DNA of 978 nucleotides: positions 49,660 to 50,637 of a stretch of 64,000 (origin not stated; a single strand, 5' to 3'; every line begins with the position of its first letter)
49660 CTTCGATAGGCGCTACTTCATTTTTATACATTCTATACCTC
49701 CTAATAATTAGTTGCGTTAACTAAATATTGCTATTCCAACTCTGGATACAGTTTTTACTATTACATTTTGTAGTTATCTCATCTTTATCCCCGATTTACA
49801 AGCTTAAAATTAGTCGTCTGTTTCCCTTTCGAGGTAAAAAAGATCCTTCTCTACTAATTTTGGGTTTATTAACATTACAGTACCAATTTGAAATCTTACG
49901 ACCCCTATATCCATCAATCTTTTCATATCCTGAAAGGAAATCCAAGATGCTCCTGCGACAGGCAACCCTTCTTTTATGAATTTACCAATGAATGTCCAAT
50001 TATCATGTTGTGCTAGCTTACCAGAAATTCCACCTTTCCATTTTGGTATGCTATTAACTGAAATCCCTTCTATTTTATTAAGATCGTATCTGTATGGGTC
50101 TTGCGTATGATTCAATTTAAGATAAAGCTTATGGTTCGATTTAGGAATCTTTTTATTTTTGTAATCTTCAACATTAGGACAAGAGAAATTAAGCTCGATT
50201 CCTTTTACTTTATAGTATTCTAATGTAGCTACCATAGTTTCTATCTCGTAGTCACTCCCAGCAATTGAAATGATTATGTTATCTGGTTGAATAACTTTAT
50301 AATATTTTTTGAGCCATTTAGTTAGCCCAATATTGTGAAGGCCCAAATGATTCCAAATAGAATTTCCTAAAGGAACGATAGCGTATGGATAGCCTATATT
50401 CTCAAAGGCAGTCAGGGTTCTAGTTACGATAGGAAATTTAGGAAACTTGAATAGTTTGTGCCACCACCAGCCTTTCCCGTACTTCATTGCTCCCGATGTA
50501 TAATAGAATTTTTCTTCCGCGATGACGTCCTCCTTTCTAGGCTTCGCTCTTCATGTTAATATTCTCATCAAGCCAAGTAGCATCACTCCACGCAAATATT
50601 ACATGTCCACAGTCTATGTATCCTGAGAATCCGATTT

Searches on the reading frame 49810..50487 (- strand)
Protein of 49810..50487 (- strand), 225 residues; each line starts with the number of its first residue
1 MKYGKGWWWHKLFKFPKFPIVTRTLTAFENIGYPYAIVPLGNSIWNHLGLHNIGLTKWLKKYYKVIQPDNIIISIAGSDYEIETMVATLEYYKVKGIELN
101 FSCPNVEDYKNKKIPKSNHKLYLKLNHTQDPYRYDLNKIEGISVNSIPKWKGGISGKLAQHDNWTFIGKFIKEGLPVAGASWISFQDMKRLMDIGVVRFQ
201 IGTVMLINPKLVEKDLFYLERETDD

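Call 41: search_protein_families(library=ncbifam, proteins=[window:49810-50487:-], max_evalue=0.01)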
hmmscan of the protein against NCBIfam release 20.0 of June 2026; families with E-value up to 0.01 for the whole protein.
window:49810-50487:- (225 aa): 4 families
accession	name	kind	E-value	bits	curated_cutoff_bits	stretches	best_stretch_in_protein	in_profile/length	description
NF005574.0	PRK07259.1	equivalog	2.1e-12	46.6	269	1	20-109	43-137/304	dihydroorotate dehydrogenase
TIGR01037.2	pyrD_sub1_fam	subfamily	3.6e-10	39.4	270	1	20-109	39-134/300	dihydroorotate dehydrogenase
NF041011.1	dihydoor_dh_Arch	equivalog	5.6e-10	38.8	330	1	20-111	38-128/289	dihydroorotate dehydrogenase PyrD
NF002702.0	PRK02506.1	equivalog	4.6e-06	26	301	1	21-108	43-136/313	dihydroorotate oxidase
